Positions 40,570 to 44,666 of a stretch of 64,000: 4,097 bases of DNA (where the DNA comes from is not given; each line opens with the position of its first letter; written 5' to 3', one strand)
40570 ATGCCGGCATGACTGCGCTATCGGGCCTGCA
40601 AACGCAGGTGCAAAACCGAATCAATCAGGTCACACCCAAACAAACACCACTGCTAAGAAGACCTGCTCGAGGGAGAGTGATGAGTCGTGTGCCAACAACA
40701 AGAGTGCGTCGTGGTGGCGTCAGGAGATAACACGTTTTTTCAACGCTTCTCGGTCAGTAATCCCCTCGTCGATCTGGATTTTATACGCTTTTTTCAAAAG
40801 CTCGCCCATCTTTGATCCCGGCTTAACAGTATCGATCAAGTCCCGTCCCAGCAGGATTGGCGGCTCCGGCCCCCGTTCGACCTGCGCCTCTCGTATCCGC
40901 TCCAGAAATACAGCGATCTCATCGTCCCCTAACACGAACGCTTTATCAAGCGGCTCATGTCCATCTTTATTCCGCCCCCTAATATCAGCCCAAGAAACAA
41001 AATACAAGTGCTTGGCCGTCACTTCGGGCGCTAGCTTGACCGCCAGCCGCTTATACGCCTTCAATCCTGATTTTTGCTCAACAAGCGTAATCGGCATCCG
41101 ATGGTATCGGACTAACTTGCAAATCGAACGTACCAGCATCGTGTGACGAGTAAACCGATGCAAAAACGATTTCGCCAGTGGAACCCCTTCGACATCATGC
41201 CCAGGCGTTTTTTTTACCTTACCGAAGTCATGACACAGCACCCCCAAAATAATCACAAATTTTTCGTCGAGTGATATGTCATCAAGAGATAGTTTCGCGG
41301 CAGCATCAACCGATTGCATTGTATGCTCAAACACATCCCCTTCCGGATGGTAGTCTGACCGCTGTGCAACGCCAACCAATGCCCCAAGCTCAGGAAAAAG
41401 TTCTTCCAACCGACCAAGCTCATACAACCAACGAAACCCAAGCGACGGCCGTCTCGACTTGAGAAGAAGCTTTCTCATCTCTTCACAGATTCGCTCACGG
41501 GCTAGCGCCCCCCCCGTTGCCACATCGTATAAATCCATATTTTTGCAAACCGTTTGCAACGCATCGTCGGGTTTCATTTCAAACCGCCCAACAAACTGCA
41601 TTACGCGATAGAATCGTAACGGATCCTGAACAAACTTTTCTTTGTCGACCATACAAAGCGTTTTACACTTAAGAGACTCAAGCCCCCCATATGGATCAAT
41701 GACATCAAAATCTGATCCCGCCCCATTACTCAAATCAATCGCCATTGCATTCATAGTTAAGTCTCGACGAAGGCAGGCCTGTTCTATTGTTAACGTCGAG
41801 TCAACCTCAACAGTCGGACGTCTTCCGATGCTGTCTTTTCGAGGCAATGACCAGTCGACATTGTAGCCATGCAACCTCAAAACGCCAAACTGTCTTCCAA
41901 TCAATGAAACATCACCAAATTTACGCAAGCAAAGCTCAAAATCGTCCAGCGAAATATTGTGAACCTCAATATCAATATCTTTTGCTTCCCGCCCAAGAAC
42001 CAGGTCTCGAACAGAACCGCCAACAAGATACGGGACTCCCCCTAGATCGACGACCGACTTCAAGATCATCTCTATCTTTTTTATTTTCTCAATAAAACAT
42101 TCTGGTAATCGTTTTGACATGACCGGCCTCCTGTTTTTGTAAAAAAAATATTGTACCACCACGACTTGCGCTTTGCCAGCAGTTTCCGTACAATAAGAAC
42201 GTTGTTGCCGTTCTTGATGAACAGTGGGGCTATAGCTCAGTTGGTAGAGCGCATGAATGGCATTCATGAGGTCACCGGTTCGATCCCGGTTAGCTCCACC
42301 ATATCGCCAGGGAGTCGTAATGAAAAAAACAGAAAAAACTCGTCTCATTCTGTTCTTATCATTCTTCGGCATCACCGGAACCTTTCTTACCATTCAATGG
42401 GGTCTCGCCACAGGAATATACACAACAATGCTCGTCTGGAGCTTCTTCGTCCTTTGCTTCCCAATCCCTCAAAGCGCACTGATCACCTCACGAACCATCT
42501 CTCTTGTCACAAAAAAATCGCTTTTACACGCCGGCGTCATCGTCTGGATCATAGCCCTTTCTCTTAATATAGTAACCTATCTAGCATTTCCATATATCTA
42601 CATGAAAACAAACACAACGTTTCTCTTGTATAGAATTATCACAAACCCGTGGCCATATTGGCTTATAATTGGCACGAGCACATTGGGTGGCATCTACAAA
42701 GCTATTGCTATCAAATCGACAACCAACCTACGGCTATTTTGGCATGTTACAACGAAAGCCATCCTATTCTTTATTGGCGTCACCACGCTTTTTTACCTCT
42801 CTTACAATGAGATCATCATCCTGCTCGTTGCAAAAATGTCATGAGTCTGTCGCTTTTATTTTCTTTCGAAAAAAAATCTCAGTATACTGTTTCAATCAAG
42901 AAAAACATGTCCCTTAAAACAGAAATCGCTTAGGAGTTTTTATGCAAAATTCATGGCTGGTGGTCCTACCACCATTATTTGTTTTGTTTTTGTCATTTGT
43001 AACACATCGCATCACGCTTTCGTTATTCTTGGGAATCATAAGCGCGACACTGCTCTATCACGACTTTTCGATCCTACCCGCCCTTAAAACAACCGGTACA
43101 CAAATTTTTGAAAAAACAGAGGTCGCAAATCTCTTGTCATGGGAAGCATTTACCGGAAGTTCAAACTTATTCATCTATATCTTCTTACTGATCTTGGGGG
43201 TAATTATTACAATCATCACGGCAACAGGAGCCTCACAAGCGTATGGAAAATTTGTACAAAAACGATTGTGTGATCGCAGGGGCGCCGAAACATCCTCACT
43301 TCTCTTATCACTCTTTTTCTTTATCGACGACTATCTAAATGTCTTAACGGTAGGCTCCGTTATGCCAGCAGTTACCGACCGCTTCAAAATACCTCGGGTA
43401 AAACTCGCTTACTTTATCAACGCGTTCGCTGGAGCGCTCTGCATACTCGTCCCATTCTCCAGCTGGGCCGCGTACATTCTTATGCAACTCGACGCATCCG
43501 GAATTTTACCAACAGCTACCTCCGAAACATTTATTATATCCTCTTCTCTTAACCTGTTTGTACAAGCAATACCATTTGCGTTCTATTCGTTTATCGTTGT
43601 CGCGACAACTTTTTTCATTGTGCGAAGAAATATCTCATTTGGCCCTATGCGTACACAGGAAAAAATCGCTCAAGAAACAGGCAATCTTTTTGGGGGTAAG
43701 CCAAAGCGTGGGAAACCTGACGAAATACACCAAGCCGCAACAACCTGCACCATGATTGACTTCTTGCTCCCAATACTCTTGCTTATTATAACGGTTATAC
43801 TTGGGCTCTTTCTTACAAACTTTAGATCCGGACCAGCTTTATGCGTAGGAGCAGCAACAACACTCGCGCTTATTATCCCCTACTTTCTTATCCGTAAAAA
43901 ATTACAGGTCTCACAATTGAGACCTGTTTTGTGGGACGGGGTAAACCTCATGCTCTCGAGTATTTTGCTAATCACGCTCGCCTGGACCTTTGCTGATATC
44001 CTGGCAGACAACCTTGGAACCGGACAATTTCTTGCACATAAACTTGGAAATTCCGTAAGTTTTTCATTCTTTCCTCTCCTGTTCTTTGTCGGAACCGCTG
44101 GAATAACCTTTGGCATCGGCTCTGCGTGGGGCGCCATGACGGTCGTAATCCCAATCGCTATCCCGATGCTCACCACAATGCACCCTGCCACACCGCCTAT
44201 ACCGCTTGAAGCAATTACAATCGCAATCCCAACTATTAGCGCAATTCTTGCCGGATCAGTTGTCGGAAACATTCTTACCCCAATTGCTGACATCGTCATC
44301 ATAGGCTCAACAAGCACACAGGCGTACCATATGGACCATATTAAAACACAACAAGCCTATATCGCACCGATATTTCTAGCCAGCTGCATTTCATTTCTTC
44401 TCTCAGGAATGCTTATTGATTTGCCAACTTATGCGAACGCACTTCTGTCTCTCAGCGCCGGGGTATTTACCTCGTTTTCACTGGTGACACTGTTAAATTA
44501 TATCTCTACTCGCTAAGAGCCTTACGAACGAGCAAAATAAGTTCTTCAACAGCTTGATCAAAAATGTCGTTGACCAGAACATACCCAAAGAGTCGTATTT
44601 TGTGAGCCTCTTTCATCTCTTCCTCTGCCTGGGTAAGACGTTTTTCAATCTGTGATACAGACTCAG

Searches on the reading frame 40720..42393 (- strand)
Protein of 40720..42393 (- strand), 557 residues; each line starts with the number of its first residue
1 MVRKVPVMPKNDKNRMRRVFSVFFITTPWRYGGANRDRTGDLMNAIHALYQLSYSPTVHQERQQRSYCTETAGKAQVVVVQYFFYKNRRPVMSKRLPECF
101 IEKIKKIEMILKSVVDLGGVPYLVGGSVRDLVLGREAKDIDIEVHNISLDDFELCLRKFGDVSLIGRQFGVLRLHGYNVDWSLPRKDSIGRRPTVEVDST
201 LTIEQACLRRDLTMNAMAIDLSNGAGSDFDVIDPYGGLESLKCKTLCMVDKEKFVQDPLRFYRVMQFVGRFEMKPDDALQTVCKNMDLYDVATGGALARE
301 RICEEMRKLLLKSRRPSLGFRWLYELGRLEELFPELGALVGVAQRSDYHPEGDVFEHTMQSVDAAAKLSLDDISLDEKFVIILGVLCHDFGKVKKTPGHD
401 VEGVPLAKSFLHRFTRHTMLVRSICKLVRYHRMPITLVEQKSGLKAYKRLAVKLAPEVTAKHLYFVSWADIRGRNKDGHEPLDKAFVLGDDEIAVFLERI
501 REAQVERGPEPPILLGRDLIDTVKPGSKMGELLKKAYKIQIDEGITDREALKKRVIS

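Call 73: search_protein_families(library=pfam, proteins=[window:40720-42393:-], max_evalue=0.001)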
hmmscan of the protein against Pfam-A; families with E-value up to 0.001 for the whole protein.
window:40720-42393:- (557 aa): 3 families
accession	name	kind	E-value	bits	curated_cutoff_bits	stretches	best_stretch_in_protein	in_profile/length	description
PF01743.26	PolyA_pol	-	2.2e-15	57.6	23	1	122-246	2-125/126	Poly A polymerase head domain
PF12627.12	PolyA_pol_RNAbd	-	1.9e-05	24.8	22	1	298-336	23-60/64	Probable RNA and SrmB- binding site of polymerase A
PF01966.28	HD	-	6.3e-05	23.7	22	1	354-435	1-89/116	HD domain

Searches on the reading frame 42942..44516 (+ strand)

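Call 73: search_protein_families(library=pfam, proteins=[window:42942-44516:+], max_evalue=0.001)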
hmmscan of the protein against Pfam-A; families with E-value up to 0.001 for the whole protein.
window:42942-44516:+ (524 aa): 1 family
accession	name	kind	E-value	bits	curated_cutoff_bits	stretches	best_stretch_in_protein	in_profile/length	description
PF03553.21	Na_H_antiporter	-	1.7e-28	100.2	23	1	167-490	2-303/303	Na+/H+ antiporter family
